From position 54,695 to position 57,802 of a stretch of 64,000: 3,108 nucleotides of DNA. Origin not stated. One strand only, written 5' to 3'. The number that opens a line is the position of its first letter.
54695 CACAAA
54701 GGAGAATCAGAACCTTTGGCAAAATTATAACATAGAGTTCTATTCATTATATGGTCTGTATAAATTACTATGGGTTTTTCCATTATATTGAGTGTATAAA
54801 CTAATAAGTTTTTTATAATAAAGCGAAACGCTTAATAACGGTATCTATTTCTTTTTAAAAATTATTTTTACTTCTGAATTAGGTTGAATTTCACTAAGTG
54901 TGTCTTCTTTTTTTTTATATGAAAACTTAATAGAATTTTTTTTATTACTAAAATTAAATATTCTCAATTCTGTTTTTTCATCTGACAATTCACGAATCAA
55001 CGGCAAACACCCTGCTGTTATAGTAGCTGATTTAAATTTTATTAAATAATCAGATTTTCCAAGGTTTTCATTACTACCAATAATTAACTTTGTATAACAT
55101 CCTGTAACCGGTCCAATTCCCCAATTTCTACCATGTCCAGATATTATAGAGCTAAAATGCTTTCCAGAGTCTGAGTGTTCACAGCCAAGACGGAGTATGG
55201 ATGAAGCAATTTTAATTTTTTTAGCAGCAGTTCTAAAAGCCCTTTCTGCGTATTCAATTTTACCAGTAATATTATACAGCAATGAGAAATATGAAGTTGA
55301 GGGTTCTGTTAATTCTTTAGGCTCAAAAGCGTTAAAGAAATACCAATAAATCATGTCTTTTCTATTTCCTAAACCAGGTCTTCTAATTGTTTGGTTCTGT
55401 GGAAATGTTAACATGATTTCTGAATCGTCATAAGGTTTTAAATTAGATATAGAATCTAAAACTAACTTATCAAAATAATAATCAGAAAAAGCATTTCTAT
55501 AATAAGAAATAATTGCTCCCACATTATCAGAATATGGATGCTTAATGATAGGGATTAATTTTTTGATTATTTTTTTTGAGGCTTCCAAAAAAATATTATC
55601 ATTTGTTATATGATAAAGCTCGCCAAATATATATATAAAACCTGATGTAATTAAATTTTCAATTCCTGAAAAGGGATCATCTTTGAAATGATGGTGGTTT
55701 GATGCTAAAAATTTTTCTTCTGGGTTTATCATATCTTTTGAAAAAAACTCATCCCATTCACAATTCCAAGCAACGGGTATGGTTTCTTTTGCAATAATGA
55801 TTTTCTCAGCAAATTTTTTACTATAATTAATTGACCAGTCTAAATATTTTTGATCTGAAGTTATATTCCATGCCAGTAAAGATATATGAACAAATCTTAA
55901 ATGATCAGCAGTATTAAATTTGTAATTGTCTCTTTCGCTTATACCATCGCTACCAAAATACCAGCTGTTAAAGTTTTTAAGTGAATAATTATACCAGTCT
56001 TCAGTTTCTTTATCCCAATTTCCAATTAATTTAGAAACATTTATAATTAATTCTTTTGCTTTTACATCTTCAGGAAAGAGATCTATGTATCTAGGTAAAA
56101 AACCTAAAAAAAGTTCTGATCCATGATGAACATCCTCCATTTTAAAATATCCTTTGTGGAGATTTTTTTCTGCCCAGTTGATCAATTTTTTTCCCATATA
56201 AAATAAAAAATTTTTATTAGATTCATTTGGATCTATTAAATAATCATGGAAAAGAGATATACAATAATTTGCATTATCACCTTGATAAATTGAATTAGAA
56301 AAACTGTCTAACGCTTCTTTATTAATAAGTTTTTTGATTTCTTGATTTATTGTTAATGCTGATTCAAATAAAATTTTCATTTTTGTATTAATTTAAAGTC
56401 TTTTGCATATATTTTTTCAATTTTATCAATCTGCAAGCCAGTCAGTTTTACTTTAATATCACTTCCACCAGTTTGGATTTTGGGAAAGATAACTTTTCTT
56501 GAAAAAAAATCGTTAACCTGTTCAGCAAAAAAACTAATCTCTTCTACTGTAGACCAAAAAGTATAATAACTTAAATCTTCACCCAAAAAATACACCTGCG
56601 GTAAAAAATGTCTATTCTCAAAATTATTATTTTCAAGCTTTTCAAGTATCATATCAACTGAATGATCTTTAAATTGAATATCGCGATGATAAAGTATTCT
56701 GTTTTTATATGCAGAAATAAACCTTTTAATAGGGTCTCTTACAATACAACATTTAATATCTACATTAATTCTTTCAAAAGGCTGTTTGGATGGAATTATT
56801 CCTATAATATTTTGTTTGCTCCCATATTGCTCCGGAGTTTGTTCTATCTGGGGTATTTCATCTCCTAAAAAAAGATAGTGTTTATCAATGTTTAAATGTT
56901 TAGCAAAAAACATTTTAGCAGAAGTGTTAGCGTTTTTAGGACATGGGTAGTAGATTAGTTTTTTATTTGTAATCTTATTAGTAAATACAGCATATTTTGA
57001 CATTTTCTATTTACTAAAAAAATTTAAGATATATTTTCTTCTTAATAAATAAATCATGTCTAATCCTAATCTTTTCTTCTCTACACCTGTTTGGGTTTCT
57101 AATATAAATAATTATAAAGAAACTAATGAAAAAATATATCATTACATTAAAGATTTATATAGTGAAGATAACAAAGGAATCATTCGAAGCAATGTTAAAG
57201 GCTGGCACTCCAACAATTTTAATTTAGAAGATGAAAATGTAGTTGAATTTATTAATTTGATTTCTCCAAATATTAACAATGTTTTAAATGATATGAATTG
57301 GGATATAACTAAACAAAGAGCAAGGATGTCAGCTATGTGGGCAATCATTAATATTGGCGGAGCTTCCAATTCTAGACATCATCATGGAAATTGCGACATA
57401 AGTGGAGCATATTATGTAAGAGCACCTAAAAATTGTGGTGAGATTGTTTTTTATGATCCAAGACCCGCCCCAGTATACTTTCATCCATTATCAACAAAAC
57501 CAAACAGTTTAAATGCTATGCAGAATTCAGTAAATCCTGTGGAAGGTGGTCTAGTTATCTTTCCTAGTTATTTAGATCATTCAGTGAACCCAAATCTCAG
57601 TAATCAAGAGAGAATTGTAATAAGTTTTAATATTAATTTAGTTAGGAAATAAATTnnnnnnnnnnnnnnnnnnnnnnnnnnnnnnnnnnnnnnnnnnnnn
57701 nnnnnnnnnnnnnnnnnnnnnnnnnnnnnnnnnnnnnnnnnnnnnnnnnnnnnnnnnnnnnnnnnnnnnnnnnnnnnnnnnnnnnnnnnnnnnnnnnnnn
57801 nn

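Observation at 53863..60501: Sulfotransferase-rich accessory island between purH and tRNA-Gly: candidate undescribed hydroxylation/sulfation system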

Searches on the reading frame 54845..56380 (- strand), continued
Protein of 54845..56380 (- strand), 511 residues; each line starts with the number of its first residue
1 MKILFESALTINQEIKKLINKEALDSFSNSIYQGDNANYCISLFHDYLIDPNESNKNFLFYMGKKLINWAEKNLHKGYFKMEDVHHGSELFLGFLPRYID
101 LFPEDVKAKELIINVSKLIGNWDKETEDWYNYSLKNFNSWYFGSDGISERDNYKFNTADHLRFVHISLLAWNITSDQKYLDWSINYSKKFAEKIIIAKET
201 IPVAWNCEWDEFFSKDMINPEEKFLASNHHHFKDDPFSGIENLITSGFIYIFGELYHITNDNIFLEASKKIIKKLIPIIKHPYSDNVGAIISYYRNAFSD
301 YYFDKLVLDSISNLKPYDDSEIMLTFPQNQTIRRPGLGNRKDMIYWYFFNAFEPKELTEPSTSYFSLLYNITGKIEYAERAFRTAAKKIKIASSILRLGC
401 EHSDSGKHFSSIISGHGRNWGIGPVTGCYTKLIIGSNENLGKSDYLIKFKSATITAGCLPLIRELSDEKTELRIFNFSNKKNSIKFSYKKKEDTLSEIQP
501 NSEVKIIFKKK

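Call 79: find_encoding_contigs(protein=P0061, flank=7000, max_places=1)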
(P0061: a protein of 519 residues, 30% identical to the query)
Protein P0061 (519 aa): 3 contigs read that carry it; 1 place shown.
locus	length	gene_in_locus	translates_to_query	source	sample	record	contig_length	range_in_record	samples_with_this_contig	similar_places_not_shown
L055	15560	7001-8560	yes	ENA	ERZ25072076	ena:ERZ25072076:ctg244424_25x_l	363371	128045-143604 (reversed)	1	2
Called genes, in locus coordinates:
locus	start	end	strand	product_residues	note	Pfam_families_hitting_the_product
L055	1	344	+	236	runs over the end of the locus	PF01168:Ala_racemase_N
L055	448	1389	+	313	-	PF13369:Transglut_core2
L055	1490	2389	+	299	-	PF08501:Shikimate_dh_N, PF01488:Shikimate_DH (weak), PF18317:SDH_C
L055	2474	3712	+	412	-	PF13378:MR_MLE_C, PF26685:DUF8230_C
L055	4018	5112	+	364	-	PF00266:Aminotran_5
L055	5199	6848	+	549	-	PF00389:2-Hacid_dh, PF02826:2-Hacid_dh_C, PF19304:PGDH_inter, PF01842:ACT (weak)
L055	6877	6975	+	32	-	-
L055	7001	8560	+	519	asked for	-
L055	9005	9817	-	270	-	PF04018:VCA0040-like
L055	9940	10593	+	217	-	PF01467:CTP_transf_like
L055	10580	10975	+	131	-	PF02410:RsfS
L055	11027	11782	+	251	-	PF03372:Exo_endo_phos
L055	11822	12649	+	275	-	PF01135:PCMT, PF13847:Methyltransf_31 (weak), PF13649:Methyltransf_25 (weak)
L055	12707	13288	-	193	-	PF02834:LigT_PEase, PF13563:2_5_RNA_ligase2, PF10469:AKAP7_NLS (weak), PF02834:LigT_PEase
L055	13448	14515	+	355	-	PF00389:2-Hacid_dh, PF02826:2-Hacid_dh_C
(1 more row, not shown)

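Call 90: find_related_loci(query=window:54845-56380:-, collection=viral_contigs, flank=6000)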
Query window:54845-56380:- (511 aa) in viral_contigs; peptide patterns used: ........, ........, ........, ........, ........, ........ (x = any residue, [..] = any of these).
6 stretches matched a pattern, but none encodes a relative of the query by tblastn (E <= 1e-3).

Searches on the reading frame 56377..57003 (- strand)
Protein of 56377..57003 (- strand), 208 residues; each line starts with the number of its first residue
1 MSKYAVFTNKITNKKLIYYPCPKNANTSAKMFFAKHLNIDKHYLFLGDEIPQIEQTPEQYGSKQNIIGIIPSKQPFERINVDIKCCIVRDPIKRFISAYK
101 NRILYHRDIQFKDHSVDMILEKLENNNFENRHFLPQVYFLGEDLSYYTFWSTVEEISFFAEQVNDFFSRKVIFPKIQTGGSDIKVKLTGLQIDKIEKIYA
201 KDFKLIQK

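Call 4: search_protein_families(library=pfam, proteins=[window:56377-57003:-], max_evalue=0.1)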
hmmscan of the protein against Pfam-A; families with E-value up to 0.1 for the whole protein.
window:56377-57003:- (208 aa): 1 family
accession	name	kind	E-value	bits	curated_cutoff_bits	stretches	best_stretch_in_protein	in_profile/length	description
PF03567.20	Sulfotransfer_2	-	2.2e-10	41.5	22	1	13-205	8-248/252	Sulfotransferase family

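Call 5: search_protein_families(library=ncbifam, proteins=[window:56377-57003:-], max_evalue=0.1)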
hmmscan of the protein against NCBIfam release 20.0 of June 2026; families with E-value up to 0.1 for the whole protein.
window:56377-57003:- (208 aa): 0 families

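Call 70: search_protein_families(library=phrogs, proteins=[window:56377-57003:-], max_evalue=0.001)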
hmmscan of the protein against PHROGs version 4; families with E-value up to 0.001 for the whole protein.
window:56377-57003:- (208 aa): 1 family
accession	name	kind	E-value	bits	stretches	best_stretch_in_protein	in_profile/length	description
phrog_3542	-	unknown function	3.2e-05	24.6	1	84-203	72-202/207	-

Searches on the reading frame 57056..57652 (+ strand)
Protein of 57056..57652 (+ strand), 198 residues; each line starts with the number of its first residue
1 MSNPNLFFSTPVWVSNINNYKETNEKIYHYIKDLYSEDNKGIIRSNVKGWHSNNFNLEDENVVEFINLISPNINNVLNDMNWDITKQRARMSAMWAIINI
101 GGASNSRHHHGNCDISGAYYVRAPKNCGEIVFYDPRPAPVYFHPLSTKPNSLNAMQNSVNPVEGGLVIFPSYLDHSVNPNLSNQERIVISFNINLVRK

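Call 4: search_protein_families(library=pfam, proteins=[window:57056-57652:+], max_evalue=0.1)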
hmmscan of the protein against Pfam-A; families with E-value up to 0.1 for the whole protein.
window:57056-57652:+ (198 aa): 2 families
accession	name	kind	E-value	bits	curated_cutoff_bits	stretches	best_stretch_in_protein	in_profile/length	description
PF13759.12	2OG-FeII_Oxy_5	-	3.8e-24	85.4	27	1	94-192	2-101/101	Putative 2OG-Fe(II) oxygenase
PF13640.12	2OG-FeII_Oxy_3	-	0.00012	23.4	27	1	109-193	24-97/98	2OG-Fe(II) oxygenase superfamily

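Call 5: search_protein_families(library=ncbifam, proteins=[window:57056-57652:+], max_evalue=0.1)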
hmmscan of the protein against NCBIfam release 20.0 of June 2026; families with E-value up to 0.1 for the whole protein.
window:57056-57652:+ (198 aa): 1 family
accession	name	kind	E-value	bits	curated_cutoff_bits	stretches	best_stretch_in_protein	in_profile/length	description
TIGR02466.1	TIGR02466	subfamily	1.8e-35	122.6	62.5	1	6-195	2-200/201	TIGR02466 family protein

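Call 49: search_solved_structures(query=window:57056-57652:+, max_evalue=1)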
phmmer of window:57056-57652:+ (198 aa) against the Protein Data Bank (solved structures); distinct sequences matched with E-value up to 1: 4.
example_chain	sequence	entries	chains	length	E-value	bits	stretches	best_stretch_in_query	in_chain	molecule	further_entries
3bvc_A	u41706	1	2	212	1.5e-10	44.2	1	69-193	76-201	Uncharacterized protein Ism_01780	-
2rg4_A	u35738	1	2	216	6.8e-09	38.8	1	69-193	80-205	Uncharacterized protein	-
9nkn_B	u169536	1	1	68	0.15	14.9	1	52-111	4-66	B2 affibody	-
9nkm_B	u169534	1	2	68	0.23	14.2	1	52-111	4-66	B1 affibody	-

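Call 70: search_protein_families(library=phrogs, proteins=[window:57056-57652:+], max_evalue=0.001)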
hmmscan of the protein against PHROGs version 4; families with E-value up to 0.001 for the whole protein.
window:57056-57652:+ (198 aa): 2 families
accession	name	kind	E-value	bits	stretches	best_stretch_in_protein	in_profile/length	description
phrog_81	-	moron, auxiliary metabolic gene and host takeover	3.4e-44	152.5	1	7-196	56-240/283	2OG-Fe(II) oxygenase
phrog_274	-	DNA, RNA and nucleotide metabolism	5.2e-07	30.7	1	9-194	16-178/192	DNA endonuclease V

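Call 89: find_related_loci(query=window:57056-57652:+, collection=viral_contigs, flank=6000)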
Query window:57056-57652:+ (198 aa) in viral_contigs; peptide patterns used: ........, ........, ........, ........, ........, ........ (x = any residue, [..] = any of these).
6 stretches matched a pattern, but none encodes a relative of the query by tblastn (E <= 1e-3).

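Call 92: search_dna_similar(query=window:57056-57652:+, collection=phages, mode=protein, max_rows=8)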
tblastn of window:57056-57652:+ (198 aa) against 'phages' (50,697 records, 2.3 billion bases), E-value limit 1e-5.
Records with a match: 272; places in all: 371; records where one place covers at least 80% of the query: 220.
Best place of each record, by identity: <60% 272.
By first word of the organism name: Synechococcus 208; Cyanophage 33; Prochlorococcus 16; Marine 7; Pelagibacter 5; phage 1; Phage 1; Caudoviricetes 1.
By host as written in the record: Synechococcus 85; - 70; Synechococcus sp. 29; Synechococcus sp. WH7803 16; Synechococcus sp. WH8102 16; Synechococcus sp. WH 7803 7; Synechococcus sp. WH8109 4; Synechococcus sp. CB0101 3; and 21 more.
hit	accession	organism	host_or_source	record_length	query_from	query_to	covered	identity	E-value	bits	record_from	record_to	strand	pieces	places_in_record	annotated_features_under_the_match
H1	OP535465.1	Synechococcus phage S-CREM1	Synechococcus sp. CB0101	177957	1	195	98%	36.0%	2e-19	91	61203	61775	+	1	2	2OG-Fe(II) oxygenase family protein (x2)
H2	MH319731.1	Marine virus AG-345-E02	single cell amplified by WGA-X; seawater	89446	7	195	95%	36.5%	4e-20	93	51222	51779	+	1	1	record has no annotation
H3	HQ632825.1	Prochlorococcus phage P-SSM5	Prochlorococcus marinus NATL2A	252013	7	195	95%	36.3%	4e-20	93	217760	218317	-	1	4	hypothetical protein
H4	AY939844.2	Prochlorococcus phage P-SSM2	Prochlorococcus sp. NATL1A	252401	7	195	95%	36.3%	4e-20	93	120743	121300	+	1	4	phytanoyl-CoA-dioxygenase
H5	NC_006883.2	Prochlorococcus phage P-SSM2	Prochlorococcus sp. NATL1A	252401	7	195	95%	36.3%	4e-20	93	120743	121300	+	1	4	2OG-Fe(II) oxygenase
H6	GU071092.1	Prochlorococcus phage P-SSM2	-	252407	7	195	95%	36.3%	4e-20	93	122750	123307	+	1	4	conserved hypothetical protein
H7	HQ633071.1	Synechococcus phage S-SKS1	Synechococcus sp. WH7803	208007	6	196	96%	34.5%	3e-18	87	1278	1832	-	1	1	hypothetical protein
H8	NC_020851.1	Synechococcus phage S-SKS1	Synechococcus sp. WH7803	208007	6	196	96%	34.5%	3e-18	87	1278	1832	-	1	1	2OG-Fe(II) oxygenase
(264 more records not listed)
